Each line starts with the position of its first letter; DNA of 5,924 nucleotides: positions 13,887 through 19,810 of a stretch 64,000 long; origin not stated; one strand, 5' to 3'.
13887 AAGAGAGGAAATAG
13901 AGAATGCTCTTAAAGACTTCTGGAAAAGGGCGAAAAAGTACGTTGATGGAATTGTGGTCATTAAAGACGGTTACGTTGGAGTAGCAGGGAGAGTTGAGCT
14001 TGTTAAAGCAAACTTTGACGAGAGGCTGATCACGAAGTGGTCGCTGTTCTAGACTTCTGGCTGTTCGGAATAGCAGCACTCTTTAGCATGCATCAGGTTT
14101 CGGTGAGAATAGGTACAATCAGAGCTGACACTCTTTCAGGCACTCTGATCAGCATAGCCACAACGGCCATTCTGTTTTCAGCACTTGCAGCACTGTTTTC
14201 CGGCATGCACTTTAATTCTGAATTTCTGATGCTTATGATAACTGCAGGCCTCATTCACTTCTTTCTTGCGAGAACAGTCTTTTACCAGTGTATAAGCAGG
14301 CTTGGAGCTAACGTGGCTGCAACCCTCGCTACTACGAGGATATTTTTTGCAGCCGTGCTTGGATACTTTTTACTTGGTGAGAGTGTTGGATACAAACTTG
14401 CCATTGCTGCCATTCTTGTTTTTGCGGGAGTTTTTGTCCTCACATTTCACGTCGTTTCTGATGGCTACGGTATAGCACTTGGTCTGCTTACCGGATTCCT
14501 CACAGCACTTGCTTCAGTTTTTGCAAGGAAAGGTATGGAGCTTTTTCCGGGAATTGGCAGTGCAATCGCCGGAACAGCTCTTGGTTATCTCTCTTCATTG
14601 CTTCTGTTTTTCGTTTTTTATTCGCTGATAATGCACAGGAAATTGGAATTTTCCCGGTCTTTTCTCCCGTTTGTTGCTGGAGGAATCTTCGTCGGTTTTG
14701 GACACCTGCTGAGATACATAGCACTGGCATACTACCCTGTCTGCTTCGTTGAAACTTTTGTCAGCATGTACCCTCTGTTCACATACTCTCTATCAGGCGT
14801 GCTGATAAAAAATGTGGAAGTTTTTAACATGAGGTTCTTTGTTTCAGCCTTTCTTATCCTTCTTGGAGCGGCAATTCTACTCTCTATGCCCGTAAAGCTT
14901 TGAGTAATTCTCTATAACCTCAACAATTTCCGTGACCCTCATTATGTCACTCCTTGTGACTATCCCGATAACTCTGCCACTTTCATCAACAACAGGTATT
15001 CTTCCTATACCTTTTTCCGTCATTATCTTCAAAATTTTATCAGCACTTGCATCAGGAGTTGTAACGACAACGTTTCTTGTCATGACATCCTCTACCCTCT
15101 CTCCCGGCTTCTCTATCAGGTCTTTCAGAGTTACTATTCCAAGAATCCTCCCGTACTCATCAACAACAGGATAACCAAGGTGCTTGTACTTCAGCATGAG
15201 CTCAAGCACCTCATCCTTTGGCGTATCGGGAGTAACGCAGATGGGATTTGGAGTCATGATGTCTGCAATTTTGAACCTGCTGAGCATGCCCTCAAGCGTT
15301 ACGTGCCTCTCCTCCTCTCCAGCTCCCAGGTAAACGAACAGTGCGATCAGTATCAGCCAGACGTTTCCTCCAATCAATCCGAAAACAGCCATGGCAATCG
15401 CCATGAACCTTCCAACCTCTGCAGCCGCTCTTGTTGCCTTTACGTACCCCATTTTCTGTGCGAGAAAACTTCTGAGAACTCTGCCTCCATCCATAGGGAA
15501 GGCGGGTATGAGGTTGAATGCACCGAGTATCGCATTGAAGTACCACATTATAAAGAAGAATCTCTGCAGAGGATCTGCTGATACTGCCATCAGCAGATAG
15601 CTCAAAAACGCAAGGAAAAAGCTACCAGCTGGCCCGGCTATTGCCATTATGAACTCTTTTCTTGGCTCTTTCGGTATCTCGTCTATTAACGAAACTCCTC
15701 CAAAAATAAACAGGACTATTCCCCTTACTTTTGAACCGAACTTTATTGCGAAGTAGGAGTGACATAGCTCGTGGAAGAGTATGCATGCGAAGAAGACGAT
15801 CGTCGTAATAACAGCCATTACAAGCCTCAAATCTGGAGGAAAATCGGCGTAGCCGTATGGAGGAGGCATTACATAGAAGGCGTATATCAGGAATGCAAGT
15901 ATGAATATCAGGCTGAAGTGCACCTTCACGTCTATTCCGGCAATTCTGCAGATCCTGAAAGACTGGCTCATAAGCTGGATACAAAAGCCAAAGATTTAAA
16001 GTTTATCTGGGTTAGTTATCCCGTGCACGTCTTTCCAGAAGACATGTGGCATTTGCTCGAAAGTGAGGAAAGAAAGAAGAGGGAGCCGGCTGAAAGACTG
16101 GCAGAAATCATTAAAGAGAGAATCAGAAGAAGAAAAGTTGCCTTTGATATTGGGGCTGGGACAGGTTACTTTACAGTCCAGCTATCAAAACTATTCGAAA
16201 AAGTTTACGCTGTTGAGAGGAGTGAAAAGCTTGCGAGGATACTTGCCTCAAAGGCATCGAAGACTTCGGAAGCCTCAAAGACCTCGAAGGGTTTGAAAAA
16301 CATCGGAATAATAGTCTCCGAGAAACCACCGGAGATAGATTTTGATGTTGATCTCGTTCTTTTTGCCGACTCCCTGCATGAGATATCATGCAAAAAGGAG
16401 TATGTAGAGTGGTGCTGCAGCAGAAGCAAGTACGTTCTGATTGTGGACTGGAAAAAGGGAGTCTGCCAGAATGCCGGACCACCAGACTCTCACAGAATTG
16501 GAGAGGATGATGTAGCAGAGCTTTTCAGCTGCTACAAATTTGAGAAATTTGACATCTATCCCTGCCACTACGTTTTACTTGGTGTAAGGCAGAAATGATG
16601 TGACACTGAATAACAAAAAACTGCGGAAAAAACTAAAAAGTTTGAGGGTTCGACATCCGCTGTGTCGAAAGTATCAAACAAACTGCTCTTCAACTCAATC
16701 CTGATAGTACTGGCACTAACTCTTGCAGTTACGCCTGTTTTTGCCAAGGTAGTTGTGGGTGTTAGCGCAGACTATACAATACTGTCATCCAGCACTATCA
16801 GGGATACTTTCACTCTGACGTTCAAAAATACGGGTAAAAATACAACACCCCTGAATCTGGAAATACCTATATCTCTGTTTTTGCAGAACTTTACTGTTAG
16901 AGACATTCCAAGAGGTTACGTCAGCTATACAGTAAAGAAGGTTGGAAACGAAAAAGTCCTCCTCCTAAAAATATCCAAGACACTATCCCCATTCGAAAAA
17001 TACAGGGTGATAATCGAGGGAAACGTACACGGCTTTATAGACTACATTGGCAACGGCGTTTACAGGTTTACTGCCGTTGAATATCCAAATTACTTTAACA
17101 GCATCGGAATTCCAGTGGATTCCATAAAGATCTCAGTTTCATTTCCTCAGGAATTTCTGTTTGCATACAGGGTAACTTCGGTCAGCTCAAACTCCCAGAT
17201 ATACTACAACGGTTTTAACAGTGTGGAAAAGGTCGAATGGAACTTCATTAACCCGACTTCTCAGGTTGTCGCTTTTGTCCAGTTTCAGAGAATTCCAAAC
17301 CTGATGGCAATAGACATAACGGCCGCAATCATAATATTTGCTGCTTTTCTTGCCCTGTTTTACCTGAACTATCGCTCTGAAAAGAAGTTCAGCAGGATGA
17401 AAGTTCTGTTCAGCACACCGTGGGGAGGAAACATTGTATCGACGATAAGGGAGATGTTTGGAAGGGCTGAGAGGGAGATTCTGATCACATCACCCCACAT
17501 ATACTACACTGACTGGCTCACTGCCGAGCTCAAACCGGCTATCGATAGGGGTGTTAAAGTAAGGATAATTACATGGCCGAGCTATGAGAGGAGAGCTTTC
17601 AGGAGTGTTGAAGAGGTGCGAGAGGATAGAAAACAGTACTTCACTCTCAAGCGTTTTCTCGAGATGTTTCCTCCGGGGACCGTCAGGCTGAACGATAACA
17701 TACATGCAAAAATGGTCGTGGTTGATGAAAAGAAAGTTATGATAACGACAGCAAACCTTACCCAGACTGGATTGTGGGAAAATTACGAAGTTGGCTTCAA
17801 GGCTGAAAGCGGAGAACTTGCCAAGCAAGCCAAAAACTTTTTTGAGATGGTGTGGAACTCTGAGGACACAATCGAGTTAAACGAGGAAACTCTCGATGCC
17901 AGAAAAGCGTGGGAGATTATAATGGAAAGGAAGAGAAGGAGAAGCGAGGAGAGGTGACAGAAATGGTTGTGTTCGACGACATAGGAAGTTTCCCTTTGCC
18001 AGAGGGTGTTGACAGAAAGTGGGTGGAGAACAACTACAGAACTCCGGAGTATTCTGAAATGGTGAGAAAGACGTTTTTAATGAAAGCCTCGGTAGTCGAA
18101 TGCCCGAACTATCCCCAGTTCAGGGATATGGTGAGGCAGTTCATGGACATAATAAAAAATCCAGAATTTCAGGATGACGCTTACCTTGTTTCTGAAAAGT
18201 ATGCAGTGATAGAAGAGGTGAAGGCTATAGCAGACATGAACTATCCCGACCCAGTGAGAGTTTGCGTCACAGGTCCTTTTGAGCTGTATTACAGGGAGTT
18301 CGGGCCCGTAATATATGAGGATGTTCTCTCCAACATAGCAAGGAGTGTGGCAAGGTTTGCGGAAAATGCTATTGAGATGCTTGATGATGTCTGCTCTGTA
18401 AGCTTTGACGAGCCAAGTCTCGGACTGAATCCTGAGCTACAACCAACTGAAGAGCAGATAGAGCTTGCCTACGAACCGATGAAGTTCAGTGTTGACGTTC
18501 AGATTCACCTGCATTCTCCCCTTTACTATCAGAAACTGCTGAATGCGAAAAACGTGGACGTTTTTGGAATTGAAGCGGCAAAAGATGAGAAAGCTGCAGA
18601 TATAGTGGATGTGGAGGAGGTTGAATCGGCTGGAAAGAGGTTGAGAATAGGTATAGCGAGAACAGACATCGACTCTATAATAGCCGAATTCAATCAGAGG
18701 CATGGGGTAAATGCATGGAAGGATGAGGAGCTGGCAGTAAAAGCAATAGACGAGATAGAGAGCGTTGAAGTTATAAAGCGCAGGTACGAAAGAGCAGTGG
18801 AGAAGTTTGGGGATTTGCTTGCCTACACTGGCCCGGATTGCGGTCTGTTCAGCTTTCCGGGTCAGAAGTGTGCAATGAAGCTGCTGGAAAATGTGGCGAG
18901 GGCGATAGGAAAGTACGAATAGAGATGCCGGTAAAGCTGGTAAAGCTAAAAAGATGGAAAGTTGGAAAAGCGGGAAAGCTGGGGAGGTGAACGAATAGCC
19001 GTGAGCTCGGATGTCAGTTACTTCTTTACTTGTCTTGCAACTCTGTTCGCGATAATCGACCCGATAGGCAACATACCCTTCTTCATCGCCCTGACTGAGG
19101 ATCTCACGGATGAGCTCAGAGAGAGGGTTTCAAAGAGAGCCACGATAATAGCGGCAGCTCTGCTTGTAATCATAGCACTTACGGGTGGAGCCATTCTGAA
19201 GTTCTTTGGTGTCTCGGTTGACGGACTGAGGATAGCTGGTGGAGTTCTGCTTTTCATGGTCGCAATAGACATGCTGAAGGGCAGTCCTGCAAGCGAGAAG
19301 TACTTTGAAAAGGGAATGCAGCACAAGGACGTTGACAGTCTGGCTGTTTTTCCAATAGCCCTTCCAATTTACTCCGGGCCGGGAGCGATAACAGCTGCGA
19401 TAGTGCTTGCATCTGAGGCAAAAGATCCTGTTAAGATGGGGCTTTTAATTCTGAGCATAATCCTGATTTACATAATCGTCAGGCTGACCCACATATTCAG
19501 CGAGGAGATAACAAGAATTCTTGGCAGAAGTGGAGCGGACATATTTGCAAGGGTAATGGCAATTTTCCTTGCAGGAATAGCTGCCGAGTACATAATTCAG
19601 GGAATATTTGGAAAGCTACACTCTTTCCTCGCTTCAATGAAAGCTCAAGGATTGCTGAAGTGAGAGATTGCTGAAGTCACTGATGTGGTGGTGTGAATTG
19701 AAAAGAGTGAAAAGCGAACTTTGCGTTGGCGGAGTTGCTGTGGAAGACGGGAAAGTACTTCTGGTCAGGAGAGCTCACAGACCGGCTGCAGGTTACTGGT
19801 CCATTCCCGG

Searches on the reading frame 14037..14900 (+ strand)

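Call 67: search_protein_families(library=pfam, proteins=[window:14037-14900:+], max_evalue=0.00001)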
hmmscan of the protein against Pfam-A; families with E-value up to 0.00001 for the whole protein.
window:14037-14900:+ (288 aa): 1 family
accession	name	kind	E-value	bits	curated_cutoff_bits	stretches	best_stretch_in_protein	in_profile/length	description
PF00892.27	EamA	-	5.3e-14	53.1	28.2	1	6-136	4-134/135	EamA-like transporter family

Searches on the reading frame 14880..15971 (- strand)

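Call 66: search_protein_families(library=pfam, proteins=[window:14880-15971:-], max_evalue=0.00001)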
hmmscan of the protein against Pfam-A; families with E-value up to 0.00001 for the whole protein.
window:14880-15971:- (364 aa): 2 families
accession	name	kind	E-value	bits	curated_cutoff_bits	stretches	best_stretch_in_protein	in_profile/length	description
PF00571.33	CBS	-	4.1e-38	129.9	24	2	293-346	1-54/57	CBS domain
PF02163.28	Peptidase_M50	-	9.8e-20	71.3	27.2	2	135-193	159-220/221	Peptidase family M50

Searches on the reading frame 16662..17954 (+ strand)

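Call 66: search_protein_families(library=pfam, proteins=[window:16662-17954:+], max_evalue=0.00001)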
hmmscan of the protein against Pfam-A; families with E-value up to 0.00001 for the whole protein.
window:16662-17954:+ (431 aa): 2 families
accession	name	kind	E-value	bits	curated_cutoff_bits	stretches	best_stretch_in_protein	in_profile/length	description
PF13091.12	PLDc_2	-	8.3e-18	64.9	27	1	263-398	2-132/132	PLD-like domain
PF11495.14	Regulator_TrmB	-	2.9e-06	27.1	22.2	0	257-406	10-137/233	Archaeal transcriptional regulator TrmB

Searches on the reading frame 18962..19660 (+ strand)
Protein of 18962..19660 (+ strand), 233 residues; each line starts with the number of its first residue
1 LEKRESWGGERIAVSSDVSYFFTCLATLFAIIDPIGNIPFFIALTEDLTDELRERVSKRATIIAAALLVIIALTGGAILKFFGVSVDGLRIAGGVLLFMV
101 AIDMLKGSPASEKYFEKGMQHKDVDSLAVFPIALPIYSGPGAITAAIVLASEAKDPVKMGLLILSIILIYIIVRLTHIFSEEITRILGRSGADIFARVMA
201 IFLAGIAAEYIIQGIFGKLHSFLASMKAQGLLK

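Call 26: search_protein_families(library=pfam, proteins=[window:18962-19660:+], max_evalue=0.00001)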
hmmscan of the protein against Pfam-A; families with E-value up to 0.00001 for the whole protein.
window:18962-19660:+ (233 aa): 1 family
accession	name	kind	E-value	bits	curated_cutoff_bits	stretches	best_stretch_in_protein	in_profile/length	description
PF01914.23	MarC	-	9.3e-59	198.7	23.9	1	19-217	2-201/203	MarC family integral membrane protein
